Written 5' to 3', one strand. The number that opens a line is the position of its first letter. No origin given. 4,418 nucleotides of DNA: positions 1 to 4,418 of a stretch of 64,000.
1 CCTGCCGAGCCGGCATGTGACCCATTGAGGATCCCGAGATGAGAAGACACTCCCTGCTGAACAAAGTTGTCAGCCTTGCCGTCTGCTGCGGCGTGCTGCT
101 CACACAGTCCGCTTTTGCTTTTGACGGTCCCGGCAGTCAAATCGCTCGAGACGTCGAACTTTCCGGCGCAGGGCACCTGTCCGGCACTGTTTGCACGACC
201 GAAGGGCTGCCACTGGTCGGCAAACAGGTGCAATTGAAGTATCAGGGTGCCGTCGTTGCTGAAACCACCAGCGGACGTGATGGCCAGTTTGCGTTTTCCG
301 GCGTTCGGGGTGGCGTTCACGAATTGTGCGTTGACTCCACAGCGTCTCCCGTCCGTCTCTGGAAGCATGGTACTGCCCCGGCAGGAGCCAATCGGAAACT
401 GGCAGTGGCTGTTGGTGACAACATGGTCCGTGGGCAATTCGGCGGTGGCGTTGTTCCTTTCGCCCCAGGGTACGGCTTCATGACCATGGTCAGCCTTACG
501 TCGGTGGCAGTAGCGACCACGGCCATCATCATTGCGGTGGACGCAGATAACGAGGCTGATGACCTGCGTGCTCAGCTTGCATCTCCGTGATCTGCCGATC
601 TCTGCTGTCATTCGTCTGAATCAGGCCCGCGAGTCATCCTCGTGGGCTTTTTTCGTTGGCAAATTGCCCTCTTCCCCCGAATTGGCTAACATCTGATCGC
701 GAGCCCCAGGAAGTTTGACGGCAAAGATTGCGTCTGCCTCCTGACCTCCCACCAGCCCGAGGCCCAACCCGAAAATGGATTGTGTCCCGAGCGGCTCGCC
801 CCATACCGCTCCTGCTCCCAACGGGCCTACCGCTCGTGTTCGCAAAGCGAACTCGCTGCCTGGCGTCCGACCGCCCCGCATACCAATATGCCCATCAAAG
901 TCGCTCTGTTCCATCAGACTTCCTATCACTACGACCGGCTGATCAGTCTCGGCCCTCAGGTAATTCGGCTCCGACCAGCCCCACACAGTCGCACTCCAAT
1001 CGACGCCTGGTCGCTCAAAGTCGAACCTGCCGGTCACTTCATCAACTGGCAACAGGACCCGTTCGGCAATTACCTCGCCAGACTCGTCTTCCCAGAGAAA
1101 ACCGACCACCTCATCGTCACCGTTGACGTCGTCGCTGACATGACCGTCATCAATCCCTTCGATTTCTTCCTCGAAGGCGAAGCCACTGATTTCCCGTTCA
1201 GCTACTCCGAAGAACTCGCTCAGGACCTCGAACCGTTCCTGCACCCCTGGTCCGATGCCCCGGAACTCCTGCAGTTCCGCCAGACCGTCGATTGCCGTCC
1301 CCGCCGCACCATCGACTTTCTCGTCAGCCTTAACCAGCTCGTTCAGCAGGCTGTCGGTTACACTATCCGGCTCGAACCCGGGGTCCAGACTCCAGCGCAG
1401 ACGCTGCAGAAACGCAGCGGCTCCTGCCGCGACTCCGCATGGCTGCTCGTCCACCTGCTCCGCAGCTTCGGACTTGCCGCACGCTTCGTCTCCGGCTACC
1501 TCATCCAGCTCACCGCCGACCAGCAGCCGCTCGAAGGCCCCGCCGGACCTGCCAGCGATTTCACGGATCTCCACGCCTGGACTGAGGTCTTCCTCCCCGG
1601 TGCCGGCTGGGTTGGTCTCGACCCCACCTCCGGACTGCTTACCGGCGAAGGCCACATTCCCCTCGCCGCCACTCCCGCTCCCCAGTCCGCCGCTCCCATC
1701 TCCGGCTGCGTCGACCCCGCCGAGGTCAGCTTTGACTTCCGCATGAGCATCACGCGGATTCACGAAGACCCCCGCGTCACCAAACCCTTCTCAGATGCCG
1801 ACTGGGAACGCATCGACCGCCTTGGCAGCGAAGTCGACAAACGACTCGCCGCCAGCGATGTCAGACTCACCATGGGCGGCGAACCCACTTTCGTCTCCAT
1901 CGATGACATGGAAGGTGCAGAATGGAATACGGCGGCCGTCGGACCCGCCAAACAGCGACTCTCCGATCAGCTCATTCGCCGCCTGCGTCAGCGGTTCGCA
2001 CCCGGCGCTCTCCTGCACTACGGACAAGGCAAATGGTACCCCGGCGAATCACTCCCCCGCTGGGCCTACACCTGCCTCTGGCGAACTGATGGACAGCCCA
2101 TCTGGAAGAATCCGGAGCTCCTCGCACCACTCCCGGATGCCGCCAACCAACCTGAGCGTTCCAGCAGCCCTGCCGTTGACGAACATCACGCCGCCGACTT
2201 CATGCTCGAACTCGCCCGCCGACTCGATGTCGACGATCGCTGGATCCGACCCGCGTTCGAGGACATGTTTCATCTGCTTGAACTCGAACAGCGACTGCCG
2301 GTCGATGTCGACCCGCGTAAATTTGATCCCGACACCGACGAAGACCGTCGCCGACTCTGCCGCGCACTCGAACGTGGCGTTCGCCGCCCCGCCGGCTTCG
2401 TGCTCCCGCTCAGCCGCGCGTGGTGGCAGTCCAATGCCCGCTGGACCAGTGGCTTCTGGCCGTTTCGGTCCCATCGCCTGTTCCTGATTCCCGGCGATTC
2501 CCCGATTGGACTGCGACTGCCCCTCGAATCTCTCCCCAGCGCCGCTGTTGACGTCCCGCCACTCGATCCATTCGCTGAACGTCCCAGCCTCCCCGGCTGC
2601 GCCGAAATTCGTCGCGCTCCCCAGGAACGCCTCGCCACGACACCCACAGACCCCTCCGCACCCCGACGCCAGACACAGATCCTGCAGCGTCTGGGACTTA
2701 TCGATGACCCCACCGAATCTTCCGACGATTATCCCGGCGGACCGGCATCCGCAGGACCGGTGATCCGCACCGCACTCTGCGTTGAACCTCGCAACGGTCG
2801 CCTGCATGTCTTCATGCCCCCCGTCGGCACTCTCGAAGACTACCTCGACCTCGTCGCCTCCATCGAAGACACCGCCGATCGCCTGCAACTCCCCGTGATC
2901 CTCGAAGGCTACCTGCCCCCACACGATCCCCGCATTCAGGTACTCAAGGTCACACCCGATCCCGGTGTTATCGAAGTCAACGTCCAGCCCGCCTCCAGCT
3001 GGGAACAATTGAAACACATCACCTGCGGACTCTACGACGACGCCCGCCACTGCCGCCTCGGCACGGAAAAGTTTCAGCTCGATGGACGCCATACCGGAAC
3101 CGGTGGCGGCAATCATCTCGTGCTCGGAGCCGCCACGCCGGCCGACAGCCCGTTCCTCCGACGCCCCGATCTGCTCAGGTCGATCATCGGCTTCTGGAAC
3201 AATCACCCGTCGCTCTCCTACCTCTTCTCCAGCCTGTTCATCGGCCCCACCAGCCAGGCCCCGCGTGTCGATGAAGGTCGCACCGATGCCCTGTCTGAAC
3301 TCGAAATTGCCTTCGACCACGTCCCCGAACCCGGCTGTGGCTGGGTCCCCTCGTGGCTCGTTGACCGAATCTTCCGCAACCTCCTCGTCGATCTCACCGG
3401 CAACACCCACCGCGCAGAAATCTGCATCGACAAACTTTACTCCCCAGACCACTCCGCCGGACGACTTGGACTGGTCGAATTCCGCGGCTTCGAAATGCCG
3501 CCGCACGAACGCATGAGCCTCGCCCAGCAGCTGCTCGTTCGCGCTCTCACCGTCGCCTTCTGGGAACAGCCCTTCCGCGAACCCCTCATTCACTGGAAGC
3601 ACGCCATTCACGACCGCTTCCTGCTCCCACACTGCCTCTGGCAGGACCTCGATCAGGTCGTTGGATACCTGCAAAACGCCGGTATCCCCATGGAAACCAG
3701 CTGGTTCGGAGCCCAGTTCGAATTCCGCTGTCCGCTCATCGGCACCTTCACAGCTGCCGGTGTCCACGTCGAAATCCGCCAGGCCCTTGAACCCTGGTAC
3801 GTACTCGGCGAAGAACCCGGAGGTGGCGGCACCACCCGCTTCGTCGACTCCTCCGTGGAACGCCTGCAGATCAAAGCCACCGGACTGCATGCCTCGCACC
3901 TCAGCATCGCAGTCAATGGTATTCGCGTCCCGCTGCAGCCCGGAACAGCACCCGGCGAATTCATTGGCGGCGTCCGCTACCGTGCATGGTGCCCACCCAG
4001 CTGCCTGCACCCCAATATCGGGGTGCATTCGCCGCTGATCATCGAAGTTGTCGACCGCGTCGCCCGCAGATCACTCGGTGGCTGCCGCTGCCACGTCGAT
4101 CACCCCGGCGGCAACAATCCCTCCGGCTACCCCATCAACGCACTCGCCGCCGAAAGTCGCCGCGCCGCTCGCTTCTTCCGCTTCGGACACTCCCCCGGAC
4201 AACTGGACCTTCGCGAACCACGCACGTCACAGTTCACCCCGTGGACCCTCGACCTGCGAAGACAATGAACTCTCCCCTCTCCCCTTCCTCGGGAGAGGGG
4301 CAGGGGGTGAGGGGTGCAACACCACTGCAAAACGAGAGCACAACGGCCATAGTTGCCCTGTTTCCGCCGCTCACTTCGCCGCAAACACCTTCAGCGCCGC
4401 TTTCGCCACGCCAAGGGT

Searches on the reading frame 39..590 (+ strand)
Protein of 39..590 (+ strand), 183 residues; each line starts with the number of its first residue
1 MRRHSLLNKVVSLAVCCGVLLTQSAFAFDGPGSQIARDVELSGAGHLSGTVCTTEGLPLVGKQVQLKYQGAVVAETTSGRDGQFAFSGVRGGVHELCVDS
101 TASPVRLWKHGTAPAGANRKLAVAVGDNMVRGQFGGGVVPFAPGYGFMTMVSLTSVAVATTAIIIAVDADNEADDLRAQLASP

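Call 5: search_protein_families(library=pfam, proteins=[window:39-590:+], max_evalue=0.01)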
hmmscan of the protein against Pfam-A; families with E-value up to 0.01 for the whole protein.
window:39-590:+ (183 aa): 1 family
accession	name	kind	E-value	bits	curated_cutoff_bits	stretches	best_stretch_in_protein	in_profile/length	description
PF13620.12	CarboxypepD_reg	-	1.8e-06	28.7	32.3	1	47-99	2-55/82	Carboxypeptidase regulatory-like domain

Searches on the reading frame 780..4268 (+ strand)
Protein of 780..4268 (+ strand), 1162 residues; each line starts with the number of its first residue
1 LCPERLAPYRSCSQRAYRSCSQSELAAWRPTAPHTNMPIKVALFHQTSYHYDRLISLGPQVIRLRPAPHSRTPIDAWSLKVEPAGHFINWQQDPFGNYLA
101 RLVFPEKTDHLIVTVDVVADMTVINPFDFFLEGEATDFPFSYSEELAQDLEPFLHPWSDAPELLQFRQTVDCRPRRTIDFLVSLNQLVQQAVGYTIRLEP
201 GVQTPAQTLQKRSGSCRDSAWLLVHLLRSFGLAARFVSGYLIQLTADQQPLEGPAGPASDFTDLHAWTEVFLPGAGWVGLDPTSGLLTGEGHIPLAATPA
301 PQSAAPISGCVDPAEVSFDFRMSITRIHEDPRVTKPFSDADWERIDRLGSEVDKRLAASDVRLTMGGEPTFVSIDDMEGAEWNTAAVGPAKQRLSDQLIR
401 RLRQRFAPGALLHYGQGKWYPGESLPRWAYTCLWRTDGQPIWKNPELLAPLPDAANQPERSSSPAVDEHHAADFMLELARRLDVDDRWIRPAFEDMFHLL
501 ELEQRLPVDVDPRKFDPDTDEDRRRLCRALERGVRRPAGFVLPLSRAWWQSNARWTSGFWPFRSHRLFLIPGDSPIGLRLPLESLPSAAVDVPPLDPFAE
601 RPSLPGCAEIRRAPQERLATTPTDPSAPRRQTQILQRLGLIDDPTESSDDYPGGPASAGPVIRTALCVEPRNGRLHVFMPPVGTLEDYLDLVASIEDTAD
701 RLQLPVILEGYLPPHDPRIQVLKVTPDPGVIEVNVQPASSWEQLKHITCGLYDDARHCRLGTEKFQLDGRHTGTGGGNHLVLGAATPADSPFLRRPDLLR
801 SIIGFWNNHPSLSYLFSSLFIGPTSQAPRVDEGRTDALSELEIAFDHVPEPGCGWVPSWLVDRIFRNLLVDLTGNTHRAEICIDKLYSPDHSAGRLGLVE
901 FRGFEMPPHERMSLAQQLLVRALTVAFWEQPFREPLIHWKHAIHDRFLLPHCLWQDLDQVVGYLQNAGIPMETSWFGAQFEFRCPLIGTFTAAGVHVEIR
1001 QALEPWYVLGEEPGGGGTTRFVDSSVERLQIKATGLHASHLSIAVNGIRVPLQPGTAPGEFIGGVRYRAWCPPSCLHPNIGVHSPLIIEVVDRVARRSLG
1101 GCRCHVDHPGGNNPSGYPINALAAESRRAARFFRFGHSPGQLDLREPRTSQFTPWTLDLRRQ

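Call 5: search_protein_families(library=pfam, proteins=[window:780-4268:+], max_evalue=0.01)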
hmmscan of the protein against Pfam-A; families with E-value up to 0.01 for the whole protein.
window:780-4268:+ (1162 aa): 3 families
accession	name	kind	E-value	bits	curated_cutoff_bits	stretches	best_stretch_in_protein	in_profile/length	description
PF09899.14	DUF2126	-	0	1222.7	27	1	312-1160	1-826/826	Putative amidoligase enzyme (DUF2126)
PF08379.15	Bact_transglu_N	-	1.9e-25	89.9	27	1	43-119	3-79/80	Bacterial transglutaminase-like N-terminal region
PF01841.26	Transglut_core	-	8.7e-17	61.8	23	1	179-282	16-108/108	Transglutaminase-like superfamily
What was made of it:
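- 780..4268 (+): Left flanking host gene: transglutaminase-like / DUF2126 protein. It is convergent with the isomerase-like gene in empty-site genomes. Pfam DUF2126, Bact_transglu_N and Transglut_core (call 5).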
